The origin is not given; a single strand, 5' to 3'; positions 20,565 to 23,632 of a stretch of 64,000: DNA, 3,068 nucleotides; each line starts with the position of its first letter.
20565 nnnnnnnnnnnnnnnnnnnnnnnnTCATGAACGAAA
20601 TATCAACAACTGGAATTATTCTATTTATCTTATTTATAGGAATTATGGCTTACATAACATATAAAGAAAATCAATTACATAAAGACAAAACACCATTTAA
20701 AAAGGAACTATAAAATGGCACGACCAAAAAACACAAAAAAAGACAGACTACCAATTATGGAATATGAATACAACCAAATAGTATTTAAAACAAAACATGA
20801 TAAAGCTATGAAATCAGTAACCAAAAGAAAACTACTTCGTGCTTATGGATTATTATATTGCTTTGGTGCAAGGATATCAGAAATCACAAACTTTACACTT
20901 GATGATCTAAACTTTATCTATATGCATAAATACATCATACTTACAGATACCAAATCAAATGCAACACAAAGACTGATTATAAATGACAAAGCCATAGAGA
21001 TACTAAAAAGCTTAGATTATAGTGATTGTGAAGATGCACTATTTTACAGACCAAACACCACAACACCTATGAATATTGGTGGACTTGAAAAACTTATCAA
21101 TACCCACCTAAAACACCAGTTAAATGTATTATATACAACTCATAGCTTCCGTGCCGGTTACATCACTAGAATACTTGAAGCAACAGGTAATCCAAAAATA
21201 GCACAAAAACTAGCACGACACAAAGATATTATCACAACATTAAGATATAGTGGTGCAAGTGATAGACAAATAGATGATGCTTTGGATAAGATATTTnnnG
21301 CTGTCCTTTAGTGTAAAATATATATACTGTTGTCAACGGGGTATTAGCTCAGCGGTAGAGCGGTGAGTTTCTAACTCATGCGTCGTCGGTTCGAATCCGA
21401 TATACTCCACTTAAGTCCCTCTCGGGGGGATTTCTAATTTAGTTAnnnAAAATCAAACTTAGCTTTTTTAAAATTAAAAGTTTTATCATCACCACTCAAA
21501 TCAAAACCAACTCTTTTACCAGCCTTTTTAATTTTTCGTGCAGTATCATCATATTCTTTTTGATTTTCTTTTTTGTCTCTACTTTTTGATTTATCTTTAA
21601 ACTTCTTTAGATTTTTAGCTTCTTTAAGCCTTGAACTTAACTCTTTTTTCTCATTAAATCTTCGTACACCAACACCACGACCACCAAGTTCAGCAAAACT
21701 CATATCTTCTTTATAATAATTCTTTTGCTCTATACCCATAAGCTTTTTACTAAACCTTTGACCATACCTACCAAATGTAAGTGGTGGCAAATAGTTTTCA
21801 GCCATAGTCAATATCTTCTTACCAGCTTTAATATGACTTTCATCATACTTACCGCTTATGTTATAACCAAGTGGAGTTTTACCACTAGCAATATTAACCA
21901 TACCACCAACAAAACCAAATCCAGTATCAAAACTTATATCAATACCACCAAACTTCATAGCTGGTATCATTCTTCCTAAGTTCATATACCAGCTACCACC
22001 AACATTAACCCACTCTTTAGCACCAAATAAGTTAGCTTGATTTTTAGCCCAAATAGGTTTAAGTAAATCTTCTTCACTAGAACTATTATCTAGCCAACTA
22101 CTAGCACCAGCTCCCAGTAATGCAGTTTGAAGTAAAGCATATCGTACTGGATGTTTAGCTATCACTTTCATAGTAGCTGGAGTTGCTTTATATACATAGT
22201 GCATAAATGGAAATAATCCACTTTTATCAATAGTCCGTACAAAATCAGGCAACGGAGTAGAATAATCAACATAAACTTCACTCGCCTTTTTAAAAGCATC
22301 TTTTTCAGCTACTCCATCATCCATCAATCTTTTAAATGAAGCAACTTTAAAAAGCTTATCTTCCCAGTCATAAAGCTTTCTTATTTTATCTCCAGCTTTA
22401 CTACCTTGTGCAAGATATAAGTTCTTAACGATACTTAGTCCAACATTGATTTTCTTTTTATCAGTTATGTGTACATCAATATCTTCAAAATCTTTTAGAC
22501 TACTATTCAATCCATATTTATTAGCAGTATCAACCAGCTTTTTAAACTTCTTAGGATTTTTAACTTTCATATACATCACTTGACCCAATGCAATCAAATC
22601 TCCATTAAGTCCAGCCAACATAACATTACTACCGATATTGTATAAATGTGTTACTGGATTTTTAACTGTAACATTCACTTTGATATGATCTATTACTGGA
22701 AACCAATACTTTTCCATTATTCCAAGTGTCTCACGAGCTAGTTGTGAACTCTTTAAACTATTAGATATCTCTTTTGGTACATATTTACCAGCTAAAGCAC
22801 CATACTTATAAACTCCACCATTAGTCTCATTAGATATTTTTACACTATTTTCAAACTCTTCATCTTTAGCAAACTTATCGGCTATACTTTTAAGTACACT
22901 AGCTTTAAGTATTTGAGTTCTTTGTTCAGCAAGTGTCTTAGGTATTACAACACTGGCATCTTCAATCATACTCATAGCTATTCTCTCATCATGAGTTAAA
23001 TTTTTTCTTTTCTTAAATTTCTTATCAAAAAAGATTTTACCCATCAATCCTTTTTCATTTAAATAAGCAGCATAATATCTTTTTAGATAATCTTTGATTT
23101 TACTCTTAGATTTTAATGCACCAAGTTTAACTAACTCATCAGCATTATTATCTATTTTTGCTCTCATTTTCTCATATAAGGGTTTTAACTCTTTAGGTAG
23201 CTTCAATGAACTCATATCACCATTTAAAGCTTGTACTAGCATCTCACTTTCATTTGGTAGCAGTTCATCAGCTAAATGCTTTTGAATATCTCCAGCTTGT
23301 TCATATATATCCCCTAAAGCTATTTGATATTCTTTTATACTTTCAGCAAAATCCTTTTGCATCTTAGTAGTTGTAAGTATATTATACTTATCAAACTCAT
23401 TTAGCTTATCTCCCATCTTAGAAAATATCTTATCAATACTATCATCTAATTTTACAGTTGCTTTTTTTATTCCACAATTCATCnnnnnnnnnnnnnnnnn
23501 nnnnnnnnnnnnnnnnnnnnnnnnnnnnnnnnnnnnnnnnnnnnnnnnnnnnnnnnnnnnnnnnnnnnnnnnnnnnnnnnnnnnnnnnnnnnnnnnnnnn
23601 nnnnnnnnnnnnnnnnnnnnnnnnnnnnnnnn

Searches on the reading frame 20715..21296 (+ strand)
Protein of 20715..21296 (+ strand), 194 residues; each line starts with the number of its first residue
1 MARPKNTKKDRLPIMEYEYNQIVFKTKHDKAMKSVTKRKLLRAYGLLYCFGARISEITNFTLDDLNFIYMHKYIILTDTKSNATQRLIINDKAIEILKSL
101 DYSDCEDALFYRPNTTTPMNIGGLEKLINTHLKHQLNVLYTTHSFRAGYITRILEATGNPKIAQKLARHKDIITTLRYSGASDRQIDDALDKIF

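Call 11: search_protein_families(library=pfam, proteins=[window:20715-21296:+], max_evalue=0.01)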
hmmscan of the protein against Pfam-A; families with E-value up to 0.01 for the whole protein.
window:20715-21296:+ (194 aa): 1 family
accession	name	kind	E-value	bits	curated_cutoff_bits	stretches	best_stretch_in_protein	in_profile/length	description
PF00589.27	Phage_integrase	-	1.6e-13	51.3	27.1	1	35-181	22-168/172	Phage integrase family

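Call 12: search_protein_families(library=phrogs, proteins=[window:20715-21296:+], max_evalue=0.001)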
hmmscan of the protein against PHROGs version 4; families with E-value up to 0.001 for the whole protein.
window:20715-21296:+ (194 aa): 3 families
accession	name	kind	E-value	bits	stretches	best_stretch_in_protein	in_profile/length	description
phrog_1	-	integration and excision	1.8e-22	81.4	1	17-193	274-447/611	integrase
phrog_216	-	integration and excision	4.9e-19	69.5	1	46-192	82-235/301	integrase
phrog_7685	-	integration and excision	1.8e-05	25.4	1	80-192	123-234/240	integrase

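Call 47: search_solved_structures(query=window:20715-21296:+, max_evalue=0.01, show_alignments=2)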
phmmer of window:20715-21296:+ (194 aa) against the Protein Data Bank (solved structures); distinct sequences matched with E-value up to 0.01: 4.
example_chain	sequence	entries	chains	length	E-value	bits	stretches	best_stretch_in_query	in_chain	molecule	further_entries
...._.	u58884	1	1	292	3.4e-06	30.1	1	45-192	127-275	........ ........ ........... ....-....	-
6en0_A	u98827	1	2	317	0.002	21.1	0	108-180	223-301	Int protein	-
6emz_A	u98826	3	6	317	0.004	20.1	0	108-180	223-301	Int protein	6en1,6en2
6emy_A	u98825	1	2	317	0.0052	19.8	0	108-179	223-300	Int protein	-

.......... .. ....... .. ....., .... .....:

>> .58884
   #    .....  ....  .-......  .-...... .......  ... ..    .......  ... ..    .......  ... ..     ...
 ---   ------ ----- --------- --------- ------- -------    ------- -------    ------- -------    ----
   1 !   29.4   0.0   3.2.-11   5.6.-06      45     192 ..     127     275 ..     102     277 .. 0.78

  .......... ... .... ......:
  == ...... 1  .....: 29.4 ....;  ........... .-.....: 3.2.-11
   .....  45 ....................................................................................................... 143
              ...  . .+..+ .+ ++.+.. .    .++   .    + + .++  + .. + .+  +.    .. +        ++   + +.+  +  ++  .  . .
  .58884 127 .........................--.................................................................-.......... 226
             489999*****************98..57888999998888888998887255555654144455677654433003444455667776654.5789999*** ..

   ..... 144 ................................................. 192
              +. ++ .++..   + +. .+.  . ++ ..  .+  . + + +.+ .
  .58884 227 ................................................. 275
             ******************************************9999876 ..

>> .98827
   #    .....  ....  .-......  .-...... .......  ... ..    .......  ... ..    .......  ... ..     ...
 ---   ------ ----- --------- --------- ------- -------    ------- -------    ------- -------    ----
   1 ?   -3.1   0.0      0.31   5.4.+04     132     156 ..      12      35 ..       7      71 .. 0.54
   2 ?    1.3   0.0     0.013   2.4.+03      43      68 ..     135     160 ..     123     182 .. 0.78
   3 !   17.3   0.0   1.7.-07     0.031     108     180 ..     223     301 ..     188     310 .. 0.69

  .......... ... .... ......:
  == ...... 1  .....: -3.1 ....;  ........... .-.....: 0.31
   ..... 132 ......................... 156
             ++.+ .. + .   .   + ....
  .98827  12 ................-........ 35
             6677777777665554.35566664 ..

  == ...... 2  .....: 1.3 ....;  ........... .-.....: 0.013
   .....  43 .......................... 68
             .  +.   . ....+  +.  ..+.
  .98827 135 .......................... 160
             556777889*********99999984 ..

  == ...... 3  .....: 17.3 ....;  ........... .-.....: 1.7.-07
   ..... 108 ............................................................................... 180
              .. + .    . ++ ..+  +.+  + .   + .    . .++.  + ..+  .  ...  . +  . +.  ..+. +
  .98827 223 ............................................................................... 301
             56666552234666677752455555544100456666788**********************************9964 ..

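Call 69: find_related_loci(query=A3, collection=viral_contigs, flank=10000)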
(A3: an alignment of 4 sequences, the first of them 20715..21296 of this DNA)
Query A3 (194 aa) in viral_contigs; peptide patterns used: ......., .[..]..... (x = any residue, [..] = any of these).
101 stretches matched a pattern, but none encodes a relative of the query by tblastn (E <= 1e-3).

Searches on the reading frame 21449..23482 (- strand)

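Call 11: search_protein_families(library=pfam, proteins=[window:21449-23482:-], max_evalue=0.01)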
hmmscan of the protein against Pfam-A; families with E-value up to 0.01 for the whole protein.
window:21449-23482:- (678 aa): 0 families

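Call 12: search_protein_families(library=phrogs, proteins=[window:21449-23482:-], max_evalue=0.001)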
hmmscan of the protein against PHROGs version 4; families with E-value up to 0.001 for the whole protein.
window:21449-23482:- (678 aa): 1 family
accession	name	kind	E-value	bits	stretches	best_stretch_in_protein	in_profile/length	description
phrog_2206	-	DNA, RNA and nucleotide metabolism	2.3e-06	25.8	1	379-454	3282-3359/3406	virion RNA polymerase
